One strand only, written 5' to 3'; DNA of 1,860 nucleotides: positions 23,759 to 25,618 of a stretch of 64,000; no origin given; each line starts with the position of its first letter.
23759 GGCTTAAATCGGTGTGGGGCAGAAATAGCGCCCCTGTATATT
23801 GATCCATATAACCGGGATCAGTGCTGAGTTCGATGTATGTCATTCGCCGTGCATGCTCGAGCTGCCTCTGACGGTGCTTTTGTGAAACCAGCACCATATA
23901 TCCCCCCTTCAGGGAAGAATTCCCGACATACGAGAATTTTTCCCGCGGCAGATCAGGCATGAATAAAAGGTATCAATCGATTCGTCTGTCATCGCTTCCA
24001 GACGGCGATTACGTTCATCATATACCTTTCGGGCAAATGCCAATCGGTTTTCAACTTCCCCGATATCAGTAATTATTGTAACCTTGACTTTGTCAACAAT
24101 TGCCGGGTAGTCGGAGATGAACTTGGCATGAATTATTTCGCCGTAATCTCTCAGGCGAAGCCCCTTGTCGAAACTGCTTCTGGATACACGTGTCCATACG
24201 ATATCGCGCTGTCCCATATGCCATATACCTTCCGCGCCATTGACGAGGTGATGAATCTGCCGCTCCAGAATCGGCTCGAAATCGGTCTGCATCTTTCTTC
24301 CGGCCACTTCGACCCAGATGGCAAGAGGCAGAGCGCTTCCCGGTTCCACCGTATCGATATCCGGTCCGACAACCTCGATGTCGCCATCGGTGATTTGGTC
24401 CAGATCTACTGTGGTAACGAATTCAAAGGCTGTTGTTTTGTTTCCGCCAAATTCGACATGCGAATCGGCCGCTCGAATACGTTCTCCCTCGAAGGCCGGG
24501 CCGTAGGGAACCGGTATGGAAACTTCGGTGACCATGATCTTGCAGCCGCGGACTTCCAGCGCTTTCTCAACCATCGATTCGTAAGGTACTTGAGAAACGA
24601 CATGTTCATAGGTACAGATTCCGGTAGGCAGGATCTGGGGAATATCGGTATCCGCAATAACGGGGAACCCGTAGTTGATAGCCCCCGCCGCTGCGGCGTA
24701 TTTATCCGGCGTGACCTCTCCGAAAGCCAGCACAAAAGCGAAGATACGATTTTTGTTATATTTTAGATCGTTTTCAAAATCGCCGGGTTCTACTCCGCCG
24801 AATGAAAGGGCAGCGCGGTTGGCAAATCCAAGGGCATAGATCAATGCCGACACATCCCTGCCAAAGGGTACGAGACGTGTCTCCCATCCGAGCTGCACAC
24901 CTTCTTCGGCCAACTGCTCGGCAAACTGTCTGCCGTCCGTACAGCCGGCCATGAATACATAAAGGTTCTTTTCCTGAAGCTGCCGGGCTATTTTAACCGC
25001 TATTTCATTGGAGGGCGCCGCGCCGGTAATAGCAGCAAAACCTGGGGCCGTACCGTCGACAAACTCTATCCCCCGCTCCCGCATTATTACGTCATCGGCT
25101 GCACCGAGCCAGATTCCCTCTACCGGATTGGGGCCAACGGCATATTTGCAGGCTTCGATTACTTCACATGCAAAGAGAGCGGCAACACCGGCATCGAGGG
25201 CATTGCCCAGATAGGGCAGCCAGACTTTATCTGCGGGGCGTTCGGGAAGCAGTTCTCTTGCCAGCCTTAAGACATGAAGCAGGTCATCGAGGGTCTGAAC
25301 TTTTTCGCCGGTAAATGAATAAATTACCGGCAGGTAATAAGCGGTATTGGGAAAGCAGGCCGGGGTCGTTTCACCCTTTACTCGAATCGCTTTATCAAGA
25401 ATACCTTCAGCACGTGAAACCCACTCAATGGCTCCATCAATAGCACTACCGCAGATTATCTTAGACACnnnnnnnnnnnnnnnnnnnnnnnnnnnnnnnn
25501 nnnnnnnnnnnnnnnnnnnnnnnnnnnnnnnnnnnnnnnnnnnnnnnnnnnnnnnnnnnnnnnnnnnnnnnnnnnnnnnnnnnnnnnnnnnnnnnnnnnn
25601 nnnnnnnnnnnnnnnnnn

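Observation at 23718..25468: CODH/ACS operon broken by a deletion: acsB loses its A-cluster domain and abuts the last ~80 codons of a RACo-type activator gene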

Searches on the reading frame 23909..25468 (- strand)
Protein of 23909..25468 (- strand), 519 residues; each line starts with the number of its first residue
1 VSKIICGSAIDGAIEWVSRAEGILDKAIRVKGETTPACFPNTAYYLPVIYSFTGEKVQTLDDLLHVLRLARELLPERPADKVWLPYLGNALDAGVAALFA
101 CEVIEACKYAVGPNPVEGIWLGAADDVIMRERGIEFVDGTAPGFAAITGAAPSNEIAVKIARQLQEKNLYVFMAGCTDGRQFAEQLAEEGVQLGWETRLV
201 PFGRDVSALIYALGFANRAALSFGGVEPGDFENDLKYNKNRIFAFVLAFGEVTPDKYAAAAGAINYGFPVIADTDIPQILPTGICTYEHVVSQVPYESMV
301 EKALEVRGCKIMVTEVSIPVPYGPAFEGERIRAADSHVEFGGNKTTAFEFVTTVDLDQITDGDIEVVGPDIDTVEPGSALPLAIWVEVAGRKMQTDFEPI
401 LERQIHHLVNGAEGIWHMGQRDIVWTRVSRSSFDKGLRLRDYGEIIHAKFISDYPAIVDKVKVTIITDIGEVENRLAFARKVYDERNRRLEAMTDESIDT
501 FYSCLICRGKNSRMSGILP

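Call 3: search_protein_families(library=pfam, proteins=[window:23909-25468:-], max_evalue=0.01)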
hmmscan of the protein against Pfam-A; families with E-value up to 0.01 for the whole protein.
window:23909-25468:- (519 aa): 3 families
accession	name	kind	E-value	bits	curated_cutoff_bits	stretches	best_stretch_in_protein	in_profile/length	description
PF03598.20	CdhC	-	1.3e-63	214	24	1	318-471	1-154/155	CO dehydrogenase/acetyl-CoA synthase complex beta subunit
PF18537.6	CODH_A_N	-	7.4e-29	100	32.2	1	22-109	2-82/83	Carbon monoxide dehydrogenase subunit alpha N-terminal domain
PF19436.4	ACS_CODH_B_C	-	2.3e-05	24.5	25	1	483-508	1-26/245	ACS/CODH beta subunit C-terminal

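Call 4: search_protein_families(library=ncbifam, proteins=[window:23909-25468:-], max_evalue=0.01)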
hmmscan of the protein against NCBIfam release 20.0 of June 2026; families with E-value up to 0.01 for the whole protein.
window:23909-25468:- (519 aa): 4 families
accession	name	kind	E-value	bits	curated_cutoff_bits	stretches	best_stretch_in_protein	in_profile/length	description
NF040764.1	CODH_ACS_al_bet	equivalog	5.6e-191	636.4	800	1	10-508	1-487/705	acetyl-CoA decarbonylase/synthase complex subunit alpha/beta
NF007078.0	PRK09529.1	subfamily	6.9e-190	632.7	809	1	1-508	1-492/710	bifunctional acetyl-CoA decarbonylase/synthase complex subunit alpha/beta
NF003379.0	PRK04456.1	domain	1.5e-57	195.3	372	1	317-508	4-195/464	acetyl-CoA decarbonylase/synthase complex subunit beta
TIGR00316.1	cdhC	equivalog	1.1e-56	192.6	355.95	1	316-508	3-192/460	CO dehydrogenase/CO-methylating acetyl-CoA synthase complex subunit beta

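Call 7: find_encoding_contigs(protein=window:23909-25468:-, flank=10000, max_places=10)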
Protein window:23909-25468:- (519 aa): 8 contigs read that carry it; 3 places shown.
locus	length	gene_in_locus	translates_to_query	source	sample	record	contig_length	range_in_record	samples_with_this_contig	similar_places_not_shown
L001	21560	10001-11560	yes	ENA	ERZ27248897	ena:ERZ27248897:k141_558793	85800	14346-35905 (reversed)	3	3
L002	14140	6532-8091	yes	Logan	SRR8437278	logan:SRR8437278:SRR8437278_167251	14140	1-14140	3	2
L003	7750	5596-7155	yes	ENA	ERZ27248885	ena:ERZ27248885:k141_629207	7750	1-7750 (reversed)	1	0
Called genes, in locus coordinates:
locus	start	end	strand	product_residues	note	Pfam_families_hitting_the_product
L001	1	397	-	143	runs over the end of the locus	PF00072:Response_reg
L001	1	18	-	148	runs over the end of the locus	PF13690:CheX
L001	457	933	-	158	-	PF03975:CheD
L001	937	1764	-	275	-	PF03705:CheR_N, PF01739:CheR, PF08242:Methyltransf_12 (faint)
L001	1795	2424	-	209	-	PF12728:HTH_17, PF00072:Response_reg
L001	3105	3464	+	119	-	PF00072:Response_reg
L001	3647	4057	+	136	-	PF00072:Response_reg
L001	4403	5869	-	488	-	-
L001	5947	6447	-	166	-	-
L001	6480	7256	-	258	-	PF00142:Fer4_NifH, PF01656:CbiA, PF02374:ArsA_ATPase (weak), PF06564:CBP_BcsQ (weak), PF09140:MipZ (faint), PF10609:ParA, PF13614:AAA_31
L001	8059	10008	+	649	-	PF03063:Prismane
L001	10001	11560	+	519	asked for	PF18537:CODH_A_N, PF03598:CdhC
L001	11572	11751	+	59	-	PF14574:RACo_C_ter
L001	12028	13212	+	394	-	PF01210:NAD_Gly3P_dh_N, PF03807:F420_oxidored (faint), PF07479:NAD_Gly3P_dh_C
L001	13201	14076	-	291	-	-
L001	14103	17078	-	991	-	PF00675:Peptidase_M16 (weak), PF05193:Peptidase_M16_C, PF08367:M16C_assoc, PF05193:Peptidase_M16_C (weak), PF22516:PreP_C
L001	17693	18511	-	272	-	-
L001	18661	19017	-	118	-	PF00543:P-II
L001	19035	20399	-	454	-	PF00909:Ammonium_transp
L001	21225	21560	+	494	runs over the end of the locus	PF13522:GATase_6, PF13537:GATase_7, PF00156:Pribosyltran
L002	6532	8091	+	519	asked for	PF18537:CODH_A_N, PF03598:CdhC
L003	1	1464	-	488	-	?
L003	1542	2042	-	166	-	-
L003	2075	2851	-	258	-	PF00142:Fer4_NifH, PF01656:CbiA, PF02374:ArsA_ATPase (weak), PF06564:CBP_BcsQ (weak), PF09140:MipZ (faint), PF10609:ParA, PF13614:AAA_31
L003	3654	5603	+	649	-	PF03063:Prismane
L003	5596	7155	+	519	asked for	PF18537:CODH_A_N, PF03598:CdhC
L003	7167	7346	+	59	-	PF14574:RACo_C_ter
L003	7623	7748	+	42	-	?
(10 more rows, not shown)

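Call 8: find_homologous_proteins(query=window:23909-25468:-, max_evalue=1e-20)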
Query window:23909-25468:- (519 aa): 8000 proteins with E <= 1e-20 among 8000 candidates; the best 120 are listed.
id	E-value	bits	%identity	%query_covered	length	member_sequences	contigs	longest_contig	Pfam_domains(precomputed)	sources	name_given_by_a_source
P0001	0.0e+0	1185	100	100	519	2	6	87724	PF18537.7,PF03598.21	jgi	-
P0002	1.7e-294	996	83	98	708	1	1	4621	PF18537.7,PF19436.5,PF03598.21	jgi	jgi:acetyl-CoA synthase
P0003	3.4e-289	978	82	98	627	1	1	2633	PF18537.7,PF19436.5,PF03598.21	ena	-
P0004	2.9e-288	975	82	98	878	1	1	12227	PF18537.7,PF19436.5,PF03598.21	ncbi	-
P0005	1.4e-286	969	81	98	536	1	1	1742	PF18537.7,PF19436.5,PF03598.21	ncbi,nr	ncbi:MAG: CO dehydrogenase/CO-methylating acetyl-CoA synthase complex subunit beta, partial [Plancto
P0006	2.5e-285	965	81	98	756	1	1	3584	PF18537.7,PF19436.5,PF03598.21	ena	-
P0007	1.4e-284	963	80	98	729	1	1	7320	PF18537.7,PF19436.5,PF03598.21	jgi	-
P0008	2.0e-284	962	80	98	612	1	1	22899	PF18537.7,PF19436.5,PF03598.21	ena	-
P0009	1.7e-283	959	81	98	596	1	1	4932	PF18537.7,PF19436.5,PF03598.21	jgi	jgi:acetyl-CoA synthase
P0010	8.9e-283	957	80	98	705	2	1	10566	PF18537.7,PF19436.5,PF03598.21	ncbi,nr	ncbi:MAG: CO dehydrogenase/CO-methylating acetyl-CoA synthase complex subunit beta, partial [Lentisp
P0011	2.2e-282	956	80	98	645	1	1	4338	PF18537.7,PF19436.5,PF03598.21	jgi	-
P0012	6.9e-282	954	80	98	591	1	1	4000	PF18537.7,PF19436.5,PF03598.21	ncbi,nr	ncbi:MAG: CO dehydrogenase/CO-methylating acetyl-CoA synthase complex subunit beta, partial [Proteob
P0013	7.3e-282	954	80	98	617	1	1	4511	PF18537.7,PF19436.5,PF03598.21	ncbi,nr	ncbi:MAG: acetyl-CoA decarbonylase/synthase complex subunit alpha/beta, partial [Kiritimatiellae bac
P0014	1.4e-281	953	80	98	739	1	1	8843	PF18537.7,PF19436.5,PF03598.21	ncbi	ncbi:MAG: acetyl-CoA decarbonylase/synthase complex subunit alpha/beta, partial [Chitinivibrionales 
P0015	1.2e-280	950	80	98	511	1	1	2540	PF18537.7,PF19436.5,PF03598.21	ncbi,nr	ncbi:MAG: CO dehydrogenase/CO-methylating acetyl-CoA synthase complex subunit beta, partial [bacteri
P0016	8.5e-280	947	80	98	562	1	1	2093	PF18537.7,PF19436.5,PF03598.21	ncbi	ncbi:MAG: CO dehydrogenase/CO-methylating acetyl-CoA synthase complex subunit beta, partial [Spiroch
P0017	7.9e-278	941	79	98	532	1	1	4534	PF18537.7,PF19436.5,PF03598.21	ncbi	ncbi:MAG: acetyl-CoA decarbonylase/synthase complex subunit alpha/beta, partial [Planctomycetota bac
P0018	7.9e-278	941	79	98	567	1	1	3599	PF18537.7,PF19436.5,PF03598.21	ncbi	ncbi:MAG: CO dehydrogenase/CO-methylating acetyl-CoA synthase complex subunit beta, partial [Bactero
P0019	1.2e-277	940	79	98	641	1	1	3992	PF18537.7,PF19436.5,PF03598.21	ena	-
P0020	1.6e-277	940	80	98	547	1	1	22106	PF18537.7,PF19436.5,PF03598.21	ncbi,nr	ncbi:MAG: CO dehydrogenase/CO-methylating acetyl-CoA synthase complex subunit beta, partial [Chitini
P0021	2.7e-277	939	78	98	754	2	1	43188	PF18537.7,PF19436.5,PF03598.21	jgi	-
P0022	5.3e-277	938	80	98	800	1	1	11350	PF18537.7,PF19436.5,PF03598.21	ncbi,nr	ncbi:MAG TPA: acetyl-CoA decarbonylase/synthase complex subunit alpha/beta, partial [Spirochaetota b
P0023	6.4e-276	934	81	98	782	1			PF18537.7,PF19436.5,PF03598.21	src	-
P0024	2.0e-275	933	79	98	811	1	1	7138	PF18537.7,PF19436.5,PF03598.21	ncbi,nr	ncbi:MAG TPA: acetyl-CoA decarbonylase/synthase complex subunit alpha/beta, partial [Spirochaetota b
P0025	1.6e-274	930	77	98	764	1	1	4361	PF18537.7,PF19436.5,PF03598.21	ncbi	ncbi:acetyl-CoA decarbonylase/synthase complex subunit alpha/beta, partial [Treponema sp. R8-4-B8]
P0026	3.6e-273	925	77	98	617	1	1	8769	PF18537.7,PF19436.5,PF03598.21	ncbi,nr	ncbi:MAG: CO dehydrogenase/CO-methylating acetyl-CoA synthase complex subunit beta, partial [Deltapr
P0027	8.3e-273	924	82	96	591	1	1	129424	PF18537.7,PF03598.21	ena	-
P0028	3.5e-272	922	81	94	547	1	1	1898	PF18537.7,PF19436.5,PF03598.21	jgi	-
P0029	8.0e-271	917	78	98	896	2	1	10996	PF18537.7,PF19436.5,PF03598.21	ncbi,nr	ncbi:CO dehydrogenase/CO-methylating acetyl-CoA synthase complex subunit beta, partial [bacterium]|n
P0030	5.0e-269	912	77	98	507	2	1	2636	PF18537.7,PF03598.21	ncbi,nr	ncbi:MAG: hypothetical protein FWB73_09700, partial [Treponema sp.]|nr:hypothetical protein [Trepone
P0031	4.8e-268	908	80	94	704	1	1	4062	PF18537.7,PF19436.5,PF03598.21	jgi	jgi:acetyl-CoA synthase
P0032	1.4e-266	903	77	98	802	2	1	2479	PF18537.7,PF19436.5,PF03598.21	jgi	-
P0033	1.8e-266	903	78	98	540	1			PF18537.7,PF19436.5,PF03598.21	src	-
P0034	1.7e-265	900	77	98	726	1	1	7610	PF18537.7,PF19436.5,PF03598.21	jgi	jgi:acetyl-CoA synthase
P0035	1.2e-262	890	75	98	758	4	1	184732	PF18537.7,PF19436.5,PF03598.21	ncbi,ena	-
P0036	5.6e-262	888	77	95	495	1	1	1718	PF18537.7,PF03598.21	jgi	-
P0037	9.0e-262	888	79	93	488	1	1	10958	PF18537.7,PF03598.21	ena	-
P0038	4.1e-261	885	74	98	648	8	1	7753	PF18537.7,PF19436.5,PF03598.21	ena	-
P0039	4.1e-260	882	74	97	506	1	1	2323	PF18537.7,PF03598.21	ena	-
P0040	3.7e-256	869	75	98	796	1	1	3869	PF18537.7,PF19436.5,PF03598.21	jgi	jgi:acetyl-CoA synthase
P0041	1.2e-253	861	73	98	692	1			PF18537.7,PF19436.5,PF03598.21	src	-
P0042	5.9e-253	858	76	95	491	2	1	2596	PF18537.7,PF03598.21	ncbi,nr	ncbi:MAG TPA: CO dehydrogenase/CO-methylating acetyl-CoA synthase complex subunit beta, partial [Del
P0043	3.5e-252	856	74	98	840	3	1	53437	PF18537.7,PF19436.5,PF03598.21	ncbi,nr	ncbi:MAG: CO dehydrogenase/CO-methylating acetyl-CoA synthase complex subunit beta [Candidatus Hydro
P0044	8.4e-251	851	71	98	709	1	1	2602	PF18537.7,PF19436.5,PF03598.21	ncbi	ncbi:MAG: acetyl-CoA decarbonylase/synthase complex subunit alpha/beta, partial [Desulfovibrionaceae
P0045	3.1e-250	850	75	97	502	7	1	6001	PF18537.7,PF03598.21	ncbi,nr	ncbi:MAG TPA: CO dehydrogenase/CO-methylating acetyl-CoA synthase complex subunit beta, partial [Can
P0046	8.8e-248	841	72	98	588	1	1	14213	PF18537.7,PF19436.5,PF03598.21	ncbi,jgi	jgi:acetyl-CoA synthase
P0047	7.5e-247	838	72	98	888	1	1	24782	PF18537.7,PF19436.5,PF03598.21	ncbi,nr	ncbi:MAG TPA: acetyl-CoA decarbonylase/synthase complex subunit alpha/beta, partial [Phycisphaerae b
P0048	4.2e-244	829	81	85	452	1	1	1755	PF18537.7,PF03598.21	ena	-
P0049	1.2e-241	821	85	80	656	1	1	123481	PF19436.5,PF03598.21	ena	-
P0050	1.3e-241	821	81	84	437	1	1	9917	PF18537.7,PF03598.21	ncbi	ncbi:MAG: CO dehydrogenase/CO-methylating acetyl-CoA synthase complex subunit beta, partial [Kiritim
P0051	4.7e-241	819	77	85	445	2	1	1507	PF18537.7,PF03598.21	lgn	-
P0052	1.4e-240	818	69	98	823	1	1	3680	PF18537.7,PF19436.5,PF03598.21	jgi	jgi:acetyl-CoA synthase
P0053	3.4e-240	816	69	98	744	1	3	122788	PF18537.7,PF19436.5,PF03598.21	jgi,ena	jgi:acetyl-CoA synthase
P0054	3.8e-240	816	70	98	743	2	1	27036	PF18537.7,PF19436.5,PF03598.21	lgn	-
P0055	2.6e-239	813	71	98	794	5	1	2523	PF18537.7,PF19436.5,PF03598.21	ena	-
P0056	3.5e-239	813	78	86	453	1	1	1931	PF18537.7,PF03598.21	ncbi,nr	ncbi:MAG: CO dehydrogenase/CO-methylating acetyl-CoA synthase complex subunit beta, partial [Spiroch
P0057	8.8e-239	812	70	98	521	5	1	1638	PF18537.7,PF19436.5,PF03598.21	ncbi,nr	ncbi:MAG: CO dehydrogenase/CO-methylating acetyl-CoA synthase complex subunit beta, partial [Armatim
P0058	3.1e-238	810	81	82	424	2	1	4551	PF18537.7,PF03598.21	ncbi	ncbi:MAG: CO dehydrogenase/CO-methylating acetyl-CoA synthase complex subunit beta, partial [Lentisp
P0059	1.2e-237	808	70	98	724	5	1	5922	PF18537.7,PF19436.5,PF03598.21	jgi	-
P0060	4.8e-237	806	69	98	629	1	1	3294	PF18537.7,PF19436.5,PF03598.21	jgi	jgi:acetyl-CoA synthase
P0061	9.3e-237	805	68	98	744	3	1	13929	PF18537.7,PF19436.5,PF03598.21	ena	-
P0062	1.4e-236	804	66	100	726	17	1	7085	PF18537.7,PF19436.5,PF03598.21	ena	-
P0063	1.5e-236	804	69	98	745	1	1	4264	PF18537.7,PF19436.5,PF03598.21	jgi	-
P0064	1.9e-236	804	66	100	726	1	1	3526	PF18537.7,PF19436.5,PF03598.21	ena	-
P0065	3.6e-236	803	67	98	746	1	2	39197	PF18537.7,PF19436.5,PF03598.21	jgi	jgi:acetyl-CoA synthase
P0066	7.2e-236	802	79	85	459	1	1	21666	PF18537.7,PF03598.21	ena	-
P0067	9.6e-235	798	68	98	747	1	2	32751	PF18537.7,PF19436.5,PF03598.21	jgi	jgi:acetyl-CoA synthase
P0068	1.6e-234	798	68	98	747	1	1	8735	PF18537.7,PF19436.5,PF03598.21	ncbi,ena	-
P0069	2.0e-234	797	67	98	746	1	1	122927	PF18537.7,PF19436.5,PF03598.21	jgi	jgi:acetyl-CoA synthase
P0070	3.1e-234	797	68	98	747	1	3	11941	PF18537.7,PF19436.5,PF03598.21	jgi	jgi:acetyl-CoA synthase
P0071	4.8e-234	796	68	98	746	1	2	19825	PF18537.7,PF19436.5,PF03598.21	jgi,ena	jgi:acetyl-CoA synthase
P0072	5.7e-234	796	67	98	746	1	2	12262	PF18537.7,PF19436.5,PF03598.21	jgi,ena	-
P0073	1.2e-233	795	68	98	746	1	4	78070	PF18537.7,PF19436.5,PF03598.21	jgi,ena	jgi:acetyl-CoA synthase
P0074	1.9e-233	794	67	98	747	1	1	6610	PF18537.7,PF19436.5,PF03598.21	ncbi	-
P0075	2.0e-233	794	67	98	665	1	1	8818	PF18537.7,PF19436.5,PF03598.21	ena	-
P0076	3.3e-233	793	67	98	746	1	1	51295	PF18537.7,PF19436.5,PF03598.21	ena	-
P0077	6.7e-233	792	67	98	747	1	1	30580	PF18537.7,PF19436.5,PF03598.21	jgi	jgi:acetyl-CoA synthase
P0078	6.0e-232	789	67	98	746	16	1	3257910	PF18537.7,PF19436.5,PF03598.21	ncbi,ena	-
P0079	5.6e-231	786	66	98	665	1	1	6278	PF18537.7,PF19436.5,PF03598.21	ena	-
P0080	1.2e-230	785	68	98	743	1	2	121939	PF18537.7,PF19436.5,PF03598.21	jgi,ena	jgi:acetyl-CoA synthase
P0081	1.1e-229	782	67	98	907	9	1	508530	PF18537.7,PF19436.5,PF03598.21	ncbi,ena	-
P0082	2.3e-229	781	66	98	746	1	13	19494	PF18537.7,PF19436.5,PF03598.21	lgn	-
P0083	6.9e-229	779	68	97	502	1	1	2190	PF18537.7,PF03598.21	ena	-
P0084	1.2e-228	778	68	98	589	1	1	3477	PF18537.7,PF19436.5,PF03598.21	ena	-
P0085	3.5e-228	777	68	97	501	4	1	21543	PF18537.7,PF03598.21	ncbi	ncbi:MAG: hypothetical protein ABFD86_21280 [Bryobacteraceae bacterium]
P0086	4.6e-228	776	66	98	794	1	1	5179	PF18537.7,PF19436.5,PF03598.21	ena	-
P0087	6.0e-227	773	77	84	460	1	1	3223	PF18537.7,PF03598.21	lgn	-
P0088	5.6e-226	769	66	98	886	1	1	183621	PF18537.7,PF19436.5,PF03598.21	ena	-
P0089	2.4e-225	767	82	77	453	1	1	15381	PF19436.5,PF03598.21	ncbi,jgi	jgi:acetyl-CoA synthase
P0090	3.2e-224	764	68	93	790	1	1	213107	PF18537.7,PF19436.5,PF03598.21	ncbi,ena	-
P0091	3.3e-224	764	71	89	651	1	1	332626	PF18537.7,PF19436.5,PF03598.21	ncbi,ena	-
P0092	1.1e-222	759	66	98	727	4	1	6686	PF18537.7,PF19436.5,PF03598.21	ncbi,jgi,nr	ncbi:MAG: CO dehydrogenase/CO-methylating acetyl-CoA synthase complex subunit beta [Planctomycetes b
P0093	6.3e-222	756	64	98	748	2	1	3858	PF18537.7,PF19436.5,PF03598.21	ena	-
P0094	8.1e-222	756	65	98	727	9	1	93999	PF18537.7,PF19436.5,PF03598.21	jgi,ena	-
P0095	8.5e-222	756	64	98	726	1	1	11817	PF18537.7,PF19436.5,PF03598.21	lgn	-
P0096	4.3e-221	753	64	98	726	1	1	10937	PF18537.7,PF19436.5,PF03598.21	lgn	-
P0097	6.6e-221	753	65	98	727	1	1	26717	PF18537.7,PF19436.5,PF03598.21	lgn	-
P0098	1.2e-219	749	63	98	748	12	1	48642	PF18537.7,PF19436.5,PF03598.21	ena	-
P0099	1.6e-219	748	63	98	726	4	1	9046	PF18537.7,PF19436.5,PF03598.21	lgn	-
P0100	2.7e-219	747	63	98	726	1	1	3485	PF18537.7,PF19436.5,PF03598.21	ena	-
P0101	2.8e-219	747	64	98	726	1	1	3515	PF18537.7,PF19436.5,PF03598.21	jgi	jgi:acetyl-CoA synthase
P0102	4.0e-219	747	63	98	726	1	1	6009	PF18537.7,PF19436.5,PF03598.21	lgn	-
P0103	9.0e-219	746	64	98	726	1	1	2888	PF18537.7,PF19436.5,PF03598.21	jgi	-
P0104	9.0e-219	746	64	98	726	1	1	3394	PF18537.7,PF19436.5,PF03598.21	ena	-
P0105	9.6e-219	746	65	98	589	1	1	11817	PF18537.7,PF19436.5,PF03598.21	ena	-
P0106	1.0e-218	745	64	98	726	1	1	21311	PF18537.7,PF19436.5,PF03598.21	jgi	-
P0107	1.2e-218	745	64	98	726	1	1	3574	PF18537.7,PF19436.5,PF03598.21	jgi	jgi:acetyl-CoA synthase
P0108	1.3e-218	745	64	98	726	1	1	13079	PF18537.7,PF19436.5,PF03598.21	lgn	-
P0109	1.4e-218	745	64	98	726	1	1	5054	PF18537.7,PF19436.5,PF03598.21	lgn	-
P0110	1.5e-218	745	64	94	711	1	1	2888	PF18537.7,PF19436.5,PF03598.21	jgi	-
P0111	1.8e-218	745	63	98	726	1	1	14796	PF18537.7,PF19436.5,PF03598.21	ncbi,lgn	-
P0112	6.3e-218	743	64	98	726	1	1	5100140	PF18537.7,PF19436.5,PF03598.21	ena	-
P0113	9.9e-218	742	72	84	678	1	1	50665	PF18537.7,PF19436.5,PF03598.21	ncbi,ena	-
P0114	1.7e-217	742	63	98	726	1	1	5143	PF18537.7,PF19436.5,PF03598.21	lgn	-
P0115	2.3e-217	741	63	98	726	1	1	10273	PF18537.7,PF19436.5,PF03598.21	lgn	-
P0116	3.5e-217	740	63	98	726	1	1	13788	PF18537.7,PF19436.5,PF03598.21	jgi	-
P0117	6.5e-217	740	63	98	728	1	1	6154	PF18537.7,PF19436.5,PF03598.21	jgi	jgi:acetyl-CoA synthase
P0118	6.9e-217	739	76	81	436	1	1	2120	PF18537.7,PF03598.21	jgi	-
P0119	1.0e-216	739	65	98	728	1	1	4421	PF18537.7,PF19436.5,PF03598.21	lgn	-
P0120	1.7e-216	738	64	98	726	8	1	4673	PF18537.7,PF19436.5,PF03598.21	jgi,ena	-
